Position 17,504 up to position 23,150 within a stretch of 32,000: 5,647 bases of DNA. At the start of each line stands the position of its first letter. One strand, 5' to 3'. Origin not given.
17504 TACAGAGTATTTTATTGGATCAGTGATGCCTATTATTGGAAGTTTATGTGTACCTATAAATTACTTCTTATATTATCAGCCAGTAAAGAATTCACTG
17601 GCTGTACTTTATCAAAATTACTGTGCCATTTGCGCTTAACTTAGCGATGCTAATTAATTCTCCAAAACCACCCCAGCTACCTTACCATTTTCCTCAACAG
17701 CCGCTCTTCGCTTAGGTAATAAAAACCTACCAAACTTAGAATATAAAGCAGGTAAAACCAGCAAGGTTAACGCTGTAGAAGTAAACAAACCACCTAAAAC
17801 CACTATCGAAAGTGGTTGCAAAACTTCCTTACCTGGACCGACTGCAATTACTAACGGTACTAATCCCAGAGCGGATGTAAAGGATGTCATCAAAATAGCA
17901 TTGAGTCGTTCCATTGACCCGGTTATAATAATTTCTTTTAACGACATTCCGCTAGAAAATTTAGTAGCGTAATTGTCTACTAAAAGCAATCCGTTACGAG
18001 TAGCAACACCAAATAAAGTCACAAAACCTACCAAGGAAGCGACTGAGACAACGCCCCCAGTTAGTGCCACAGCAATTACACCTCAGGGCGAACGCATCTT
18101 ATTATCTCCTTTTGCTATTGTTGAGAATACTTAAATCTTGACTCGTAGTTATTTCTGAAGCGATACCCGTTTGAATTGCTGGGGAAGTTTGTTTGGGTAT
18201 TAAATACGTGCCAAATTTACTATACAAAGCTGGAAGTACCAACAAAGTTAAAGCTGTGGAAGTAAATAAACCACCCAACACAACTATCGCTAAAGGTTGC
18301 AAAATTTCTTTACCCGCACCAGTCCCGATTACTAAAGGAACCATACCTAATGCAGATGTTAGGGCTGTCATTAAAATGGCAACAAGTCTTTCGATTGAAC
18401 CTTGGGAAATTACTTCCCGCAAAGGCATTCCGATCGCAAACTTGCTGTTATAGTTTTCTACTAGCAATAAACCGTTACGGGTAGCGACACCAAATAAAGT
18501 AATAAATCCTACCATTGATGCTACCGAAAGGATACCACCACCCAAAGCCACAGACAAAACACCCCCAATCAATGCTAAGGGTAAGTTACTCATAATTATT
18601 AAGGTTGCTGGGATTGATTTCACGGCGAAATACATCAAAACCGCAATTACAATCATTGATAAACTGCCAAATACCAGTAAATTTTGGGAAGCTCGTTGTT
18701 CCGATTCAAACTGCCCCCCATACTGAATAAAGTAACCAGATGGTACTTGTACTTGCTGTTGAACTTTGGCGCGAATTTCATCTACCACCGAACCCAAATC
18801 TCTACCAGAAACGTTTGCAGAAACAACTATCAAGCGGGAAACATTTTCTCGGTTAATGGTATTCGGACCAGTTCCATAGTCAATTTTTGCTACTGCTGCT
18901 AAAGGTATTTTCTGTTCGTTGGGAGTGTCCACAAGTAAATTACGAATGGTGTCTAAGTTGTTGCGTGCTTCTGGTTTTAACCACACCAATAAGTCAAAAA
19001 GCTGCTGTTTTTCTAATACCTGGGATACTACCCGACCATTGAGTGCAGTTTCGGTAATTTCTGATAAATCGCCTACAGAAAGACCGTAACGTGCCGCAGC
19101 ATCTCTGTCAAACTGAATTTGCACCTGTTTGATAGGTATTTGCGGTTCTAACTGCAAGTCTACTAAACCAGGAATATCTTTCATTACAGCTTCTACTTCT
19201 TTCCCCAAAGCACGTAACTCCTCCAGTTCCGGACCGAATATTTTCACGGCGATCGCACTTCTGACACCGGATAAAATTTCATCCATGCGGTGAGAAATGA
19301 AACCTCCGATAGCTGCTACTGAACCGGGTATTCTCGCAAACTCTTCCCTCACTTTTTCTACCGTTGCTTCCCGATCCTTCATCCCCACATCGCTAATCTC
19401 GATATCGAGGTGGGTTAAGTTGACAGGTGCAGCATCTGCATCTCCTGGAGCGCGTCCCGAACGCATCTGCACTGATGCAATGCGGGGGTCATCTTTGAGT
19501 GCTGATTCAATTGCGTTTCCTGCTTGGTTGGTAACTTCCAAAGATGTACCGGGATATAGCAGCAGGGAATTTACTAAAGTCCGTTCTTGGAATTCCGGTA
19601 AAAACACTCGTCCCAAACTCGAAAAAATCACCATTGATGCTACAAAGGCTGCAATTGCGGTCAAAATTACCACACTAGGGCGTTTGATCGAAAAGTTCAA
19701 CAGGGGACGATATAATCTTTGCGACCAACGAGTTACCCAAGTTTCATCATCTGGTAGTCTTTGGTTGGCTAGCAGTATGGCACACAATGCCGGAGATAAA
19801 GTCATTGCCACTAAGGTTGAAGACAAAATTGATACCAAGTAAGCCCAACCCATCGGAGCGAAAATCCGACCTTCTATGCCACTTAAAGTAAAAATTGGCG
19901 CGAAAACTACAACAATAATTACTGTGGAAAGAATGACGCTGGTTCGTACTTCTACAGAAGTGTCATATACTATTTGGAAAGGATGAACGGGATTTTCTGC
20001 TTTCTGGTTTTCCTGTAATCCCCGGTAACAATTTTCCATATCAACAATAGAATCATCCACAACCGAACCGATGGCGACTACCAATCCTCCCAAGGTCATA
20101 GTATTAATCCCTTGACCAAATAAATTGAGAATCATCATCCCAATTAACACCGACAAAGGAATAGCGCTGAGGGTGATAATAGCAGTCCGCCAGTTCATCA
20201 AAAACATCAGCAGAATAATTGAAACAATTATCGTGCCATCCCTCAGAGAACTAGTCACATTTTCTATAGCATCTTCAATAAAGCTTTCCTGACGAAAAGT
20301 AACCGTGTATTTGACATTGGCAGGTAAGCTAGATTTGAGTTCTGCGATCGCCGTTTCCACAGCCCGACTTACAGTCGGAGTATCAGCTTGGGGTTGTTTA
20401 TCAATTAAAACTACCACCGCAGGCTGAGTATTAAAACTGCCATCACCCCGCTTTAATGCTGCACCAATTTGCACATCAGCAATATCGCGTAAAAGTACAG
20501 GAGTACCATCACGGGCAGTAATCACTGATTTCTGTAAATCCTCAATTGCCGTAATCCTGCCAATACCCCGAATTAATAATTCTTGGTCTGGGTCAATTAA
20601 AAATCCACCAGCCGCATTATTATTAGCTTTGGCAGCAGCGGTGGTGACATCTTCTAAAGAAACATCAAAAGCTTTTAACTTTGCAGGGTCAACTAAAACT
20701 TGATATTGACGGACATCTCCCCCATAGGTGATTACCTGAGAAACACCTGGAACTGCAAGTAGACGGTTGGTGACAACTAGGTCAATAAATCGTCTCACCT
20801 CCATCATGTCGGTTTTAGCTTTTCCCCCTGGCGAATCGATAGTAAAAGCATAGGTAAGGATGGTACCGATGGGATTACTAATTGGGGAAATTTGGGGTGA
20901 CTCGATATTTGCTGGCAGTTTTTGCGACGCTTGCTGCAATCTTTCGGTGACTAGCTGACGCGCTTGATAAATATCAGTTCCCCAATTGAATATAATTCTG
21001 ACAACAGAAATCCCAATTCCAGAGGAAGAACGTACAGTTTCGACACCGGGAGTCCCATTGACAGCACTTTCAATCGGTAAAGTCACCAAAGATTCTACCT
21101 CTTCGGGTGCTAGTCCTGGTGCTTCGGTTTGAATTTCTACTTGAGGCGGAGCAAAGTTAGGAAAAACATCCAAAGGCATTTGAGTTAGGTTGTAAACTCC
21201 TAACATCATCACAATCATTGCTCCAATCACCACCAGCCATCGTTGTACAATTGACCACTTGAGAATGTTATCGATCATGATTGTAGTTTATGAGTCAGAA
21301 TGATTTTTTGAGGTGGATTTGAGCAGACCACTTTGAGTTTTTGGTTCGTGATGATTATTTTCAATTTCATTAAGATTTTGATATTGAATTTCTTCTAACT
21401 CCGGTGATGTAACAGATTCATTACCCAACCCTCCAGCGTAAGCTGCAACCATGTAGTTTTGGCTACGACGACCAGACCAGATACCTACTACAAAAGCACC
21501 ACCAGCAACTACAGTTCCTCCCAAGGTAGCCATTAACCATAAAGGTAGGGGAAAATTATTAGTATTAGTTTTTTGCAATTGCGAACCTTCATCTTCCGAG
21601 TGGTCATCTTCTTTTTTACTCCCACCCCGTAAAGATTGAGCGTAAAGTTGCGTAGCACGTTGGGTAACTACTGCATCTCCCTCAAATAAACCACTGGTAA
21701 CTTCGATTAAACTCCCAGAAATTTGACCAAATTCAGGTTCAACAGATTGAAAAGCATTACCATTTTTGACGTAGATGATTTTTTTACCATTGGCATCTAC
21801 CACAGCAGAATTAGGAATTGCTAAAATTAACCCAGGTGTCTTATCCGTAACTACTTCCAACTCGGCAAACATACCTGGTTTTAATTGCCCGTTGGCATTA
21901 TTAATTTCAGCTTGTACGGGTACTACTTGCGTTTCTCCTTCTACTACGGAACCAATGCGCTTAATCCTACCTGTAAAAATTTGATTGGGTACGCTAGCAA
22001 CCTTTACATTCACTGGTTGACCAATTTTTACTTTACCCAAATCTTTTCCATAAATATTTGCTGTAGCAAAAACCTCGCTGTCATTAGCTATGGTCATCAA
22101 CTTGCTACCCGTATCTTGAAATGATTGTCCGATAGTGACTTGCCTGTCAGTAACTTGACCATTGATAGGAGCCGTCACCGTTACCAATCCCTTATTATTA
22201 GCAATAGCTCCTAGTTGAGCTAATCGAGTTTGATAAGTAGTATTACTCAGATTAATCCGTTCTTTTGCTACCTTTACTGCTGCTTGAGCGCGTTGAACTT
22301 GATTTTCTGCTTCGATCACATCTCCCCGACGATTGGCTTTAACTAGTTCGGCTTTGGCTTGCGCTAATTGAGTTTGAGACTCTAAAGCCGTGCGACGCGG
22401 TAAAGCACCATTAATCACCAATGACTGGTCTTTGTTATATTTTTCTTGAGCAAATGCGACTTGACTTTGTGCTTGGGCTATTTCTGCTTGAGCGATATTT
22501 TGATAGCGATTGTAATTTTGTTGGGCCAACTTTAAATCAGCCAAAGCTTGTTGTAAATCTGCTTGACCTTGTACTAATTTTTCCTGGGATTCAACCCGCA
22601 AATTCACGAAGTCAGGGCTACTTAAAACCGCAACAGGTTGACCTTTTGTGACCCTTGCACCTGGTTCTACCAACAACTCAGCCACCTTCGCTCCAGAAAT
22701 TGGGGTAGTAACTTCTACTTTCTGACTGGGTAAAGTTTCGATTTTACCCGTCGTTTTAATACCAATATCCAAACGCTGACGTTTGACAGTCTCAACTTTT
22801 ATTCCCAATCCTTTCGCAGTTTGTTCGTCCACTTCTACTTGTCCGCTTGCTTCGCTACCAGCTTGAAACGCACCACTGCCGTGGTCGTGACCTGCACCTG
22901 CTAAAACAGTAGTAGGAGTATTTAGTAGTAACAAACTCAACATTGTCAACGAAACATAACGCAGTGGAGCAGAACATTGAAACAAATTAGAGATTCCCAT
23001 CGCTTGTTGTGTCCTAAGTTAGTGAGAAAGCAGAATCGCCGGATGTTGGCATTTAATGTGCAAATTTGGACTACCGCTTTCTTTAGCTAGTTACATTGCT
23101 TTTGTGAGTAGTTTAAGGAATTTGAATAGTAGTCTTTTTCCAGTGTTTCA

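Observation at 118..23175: Seven same-orientation copies of an 11-bp-phased direct repeat (RTGAAAT-N4-RTGAAAW) sit upstream of most minus-strand operons: candidate OmpR-family regulon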

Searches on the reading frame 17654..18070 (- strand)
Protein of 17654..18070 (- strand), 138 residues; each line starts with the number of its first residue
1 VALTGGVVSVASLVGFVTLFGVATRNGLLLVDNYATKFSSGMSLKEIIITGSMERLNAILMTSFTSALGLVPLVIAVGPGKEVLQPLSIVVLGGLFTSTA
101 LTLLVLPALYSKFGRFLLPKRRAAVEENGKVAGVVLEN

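Call 7: search_protein_families(library=pfam, proteins=[window:17654-18070:-])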
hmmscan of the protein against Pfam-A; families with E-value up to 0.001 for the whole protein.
window:17654-18070:- (138 aa): 2 families
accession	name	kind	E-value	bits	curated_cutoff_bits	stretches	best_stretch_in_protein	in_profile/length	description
PF00873.25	ACR_tran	-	1.2e-36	126.4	28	1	2-113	908-1020/1021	AcrB/AcrD/AcrF family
PF03176.21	MMPL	-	0.00021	20.8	20.5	1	11-123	203-312/333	MMPL family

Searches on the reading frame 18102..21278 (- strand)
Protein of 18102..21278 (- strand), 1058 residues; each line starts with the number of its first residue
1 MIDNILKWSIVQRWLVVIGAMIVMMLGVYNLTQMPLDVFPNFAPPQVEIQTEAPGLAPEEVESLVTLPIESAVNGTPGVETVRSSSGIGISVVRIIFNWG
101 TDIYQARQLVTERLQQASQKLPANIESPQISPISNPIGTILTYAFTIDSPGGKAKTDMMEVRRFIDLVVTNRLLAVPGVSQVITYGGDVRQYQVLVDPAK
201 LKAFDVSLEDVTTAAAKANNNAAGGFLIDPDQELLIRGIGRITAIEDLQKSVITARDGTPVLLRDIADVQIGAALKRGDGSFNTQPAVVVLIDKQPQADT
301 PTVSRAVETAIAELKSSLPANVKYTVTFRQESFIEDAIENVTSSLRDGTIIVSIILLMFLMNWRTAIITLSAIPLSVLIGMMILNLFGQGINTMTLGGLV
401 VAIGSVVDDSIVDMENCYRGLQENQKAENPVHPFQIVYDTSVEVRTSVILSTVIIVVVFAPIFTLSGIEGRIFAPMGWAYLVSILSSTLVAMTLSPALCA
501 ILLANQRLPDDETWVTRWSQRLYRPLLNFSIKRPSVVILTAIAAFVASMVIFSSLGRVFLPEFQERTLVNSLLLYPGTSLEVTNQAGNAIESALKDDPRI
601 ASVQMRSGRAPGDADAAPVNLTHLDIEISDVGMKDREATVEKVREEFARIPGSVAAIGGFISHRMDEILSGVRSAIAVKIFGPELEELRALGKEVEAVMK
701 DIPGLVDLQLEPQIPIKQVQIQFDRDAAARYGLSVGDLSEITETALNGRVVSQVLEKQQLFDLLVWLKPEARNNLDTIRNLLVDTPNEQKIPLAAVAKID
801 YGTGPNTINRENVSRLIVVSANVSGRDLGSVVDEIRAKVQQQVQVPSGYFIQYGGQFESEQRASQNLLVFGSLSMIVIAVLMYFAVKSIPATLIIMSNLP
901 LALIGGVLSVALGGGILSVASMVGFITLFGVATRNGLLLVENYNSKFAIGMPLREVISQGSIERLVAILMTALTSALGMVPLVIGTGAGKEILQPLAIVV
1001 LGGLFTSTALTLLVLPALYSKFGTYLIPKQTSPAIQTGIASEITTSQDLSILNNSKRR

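Call 7: search_protein_families(library=pfam, proteins=[window:18102-21278:-])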
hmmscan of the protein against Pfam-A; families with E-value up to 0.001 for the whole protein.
window:18102-21278:- (1058 aa): 2 families
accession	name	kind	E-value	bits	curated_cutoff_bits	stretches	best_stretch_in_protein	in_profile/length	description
PF00873.25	ACR_tran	-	0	1026.2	28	1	6-1022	2-1020/1021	AcrB/AcrD/AcrF family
PF03176.21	MMPL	-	9e-10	38.4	20.5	2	446-521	249-317/333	MMPL family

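Call 23: search_protein_families(library=ncbifam, proteins=[window:18102-21278:-], max_evalue=0.00001)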
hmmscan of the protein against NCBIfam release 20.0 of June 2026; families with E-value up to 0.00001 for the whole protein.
window:18102-21278:- (1058 aa): 13 families
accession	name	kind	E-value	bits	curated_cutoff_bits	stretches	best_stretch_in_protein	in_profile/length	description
TIGR00914.1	2A0601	subfamily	1e-260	867.8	701.45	1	1-1020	1-1033/1051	CusA/CzcA family heavy metal efflux RND transporter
NF033617.1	RND_permease_2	subfamily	1.2e-163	546.5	1250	1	17-1021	12-1006/1009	multidrug efflux RND transporter permease subunit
NF000282.2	RND_permease_1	subfamily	3.7e-136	455.5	1250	1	19-1020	14-1025/1029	multidrug efflux RND transporter permease subunit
TIGR00915.1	2A0602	subfamily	9.1e-117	391.3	940.35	1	18-1026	14-1032/1050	efflux RND transporter permease subunit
NF007798.0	PRK10503.1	equivalog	1e-100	337.9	1584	1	21-1023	27-1023/1040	MdtB/MuxB family multidrug efflux RND transporter permease subunit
NF007905.0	PRK10614.1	equivalog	8.4e-98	328.3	1774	1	20-1022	18-1008/1025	multidrug efflux RND transporter permease subunit MdtC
NF007133.0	PRK09579.1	equivalog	1.6e-90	304.1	1763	2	15-541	13-531/1017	multidrug efflux RND transporter permease subunit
NF000037.1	RND_perm_OqxB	exception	7.2e-87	292.2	2200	2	17-524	15-522/1050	multidrug efflux RND transporter permease subunit OqxB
NF007131.0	PRK09577.1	equivalog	6.3e-84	282.4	1768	1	18-1026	15-1026/1045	multidrug efflux RND transporter permease subunit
NF007842.1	PRK10555.1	equivalog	1.9e-82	277.7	1854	1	18-1019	14-1023/1036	multidrug efflux RND transporter permease AcrD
NF011706.2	PRK15127.1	equivalog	3.2e-68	230.6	2150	2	17-504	13-498/1049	multidrug efflux RND transporter permease subunit AcrB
TIGR00921.1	2A067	subfamily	1.4e-10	39.9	351.9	1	817-1022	139-346/733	hydrophobe/amphiphile efflux-3 (HAE3) family transporter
TIGR00916.1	2A0604s01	subfamily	5.3e-07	29.5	148.6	0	867-1007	92-230/231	SecD/SecF family protein translocase subunit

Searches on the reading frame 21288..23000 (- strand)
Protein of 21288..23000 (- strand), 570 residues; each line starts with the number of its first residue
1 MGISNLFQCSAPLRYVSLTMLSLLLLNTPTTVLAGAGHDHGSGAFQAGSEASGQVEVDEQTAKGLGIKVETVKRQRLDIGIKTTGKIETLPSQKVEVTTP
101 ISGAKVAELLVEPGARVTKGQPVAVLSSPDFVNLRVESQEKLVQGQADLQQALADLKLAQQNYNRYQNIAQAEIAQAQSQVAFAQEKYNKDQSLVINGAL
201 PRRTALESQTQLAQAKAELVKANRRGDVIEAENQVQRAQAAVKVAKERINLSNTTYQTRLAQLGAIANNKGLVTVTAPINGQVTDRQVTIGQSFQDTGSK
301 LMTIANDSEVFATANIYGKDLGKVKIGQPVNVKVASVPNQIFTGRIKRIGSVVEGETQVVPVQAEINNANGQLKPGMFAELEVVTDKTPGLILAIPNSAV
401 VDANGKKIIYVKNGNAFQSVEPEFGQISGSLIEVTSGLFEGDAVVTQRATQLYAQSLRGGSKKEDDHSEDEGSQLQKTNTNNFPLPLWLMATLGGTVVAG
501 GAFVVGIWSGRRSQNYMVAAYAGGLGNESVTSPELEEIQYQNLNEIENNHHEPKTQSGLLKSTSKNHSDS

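Call 7: search_protein_families(library=pfam, proteins=[window:21288-23000:-])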
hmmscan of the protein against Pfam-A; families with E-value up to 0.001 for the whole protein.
window:21288-23000:- (570 aa): 3 families
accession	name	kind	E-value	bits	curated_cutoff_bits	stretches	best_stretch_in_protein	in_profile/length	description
PF16576.10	HlyD_D23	-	9.4e-34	117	30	2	210-379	54-214/214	Barrel-sandwich domain of CusB or HlyD membrane-fusion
PF13437.12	HlyD_3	-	7.9e-17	62.4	22.2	1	274-376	1-106/106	HlyD family secretion protein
PF12700.13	HlyD_2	-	5.2e-05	22.6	25.1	1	295-415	252-363/416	HlyD family secretion protein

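Call 23: search_protein_families(library=ncbifam, proteins=[window:21288-23000:-], max_evalue=0.00001)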
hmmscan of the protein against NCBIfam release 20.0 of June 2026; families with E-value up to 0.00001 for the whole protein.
window:21288-23000:- (570 aa): 12 families
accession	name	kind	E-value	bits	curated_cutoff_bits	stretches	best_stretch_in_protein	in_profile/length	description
TIGR01730.1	RND_mfp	subfamily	1.1e-36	126.5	94.9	1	208-452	76-313/322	efflux RND transporter periplasmic adaptor subunit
TIGR00999.1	8a0102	subfamily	1.3e-33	116.3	319.3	1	227-449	59-267/271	CzcB/NccB family metal efflux transporter periplasmic adaptor subunit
NF045680.1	DiMtlExpIhpB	equivalog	2e-22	79.6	450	1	268-449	131-311/326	divalent metal ion exporter adaptor subunit IhpB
TIGR02971.1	heterocyst_DevB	subfamily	4.1e-22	79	129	1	95-355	14-284/327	ABC exporter membrane fusion protein, DevB family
TIGR01843.1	type_I_hlyD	subfamily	4.6e-19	68.7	208.65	1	137-387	128-400/422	HlyD family type I secretion periplasmic adaptor subunit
NF008606.0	PRK11578.1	equivalog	1.6e-17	63.7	342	2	71-178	40-144/371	macrolide transporter subunit MacA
TIGR00998.1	8a0101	subfamily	9.1e-16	57.7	390.8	1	93-363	41-295/334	EmrA/EmrK family multidrug efflux transporter periplasmic adaptor subunit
NF002939.0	PRK03598.1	equivalog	1.4e-15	57.3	393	1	103-350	52-281/332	secretion protein HlyD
NF007785.0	PRK10476.1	equivalog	2.9e-15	55.9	376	1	92-355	46-290/347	multidrug transporter subunit MdtN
NF007303.0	PRK09783.1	subfamily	3.6e-14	52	390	1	247-447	190-387/414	copper/silver efflux system membrane fusion protein CusB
NF045904.1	RND-peri-MexE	equivalog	4.8e-11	42.2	714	1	209-447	107-355/390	multidrug efflux RND transporter periplasmic adaptor subunit MexE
NF007132.1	PRK09578.1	equivalog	3.2e-06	26.2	512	0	342-462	257-377/396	MexX/AxyX family multidrug efflux RND transporter periplasmic adaptor subunit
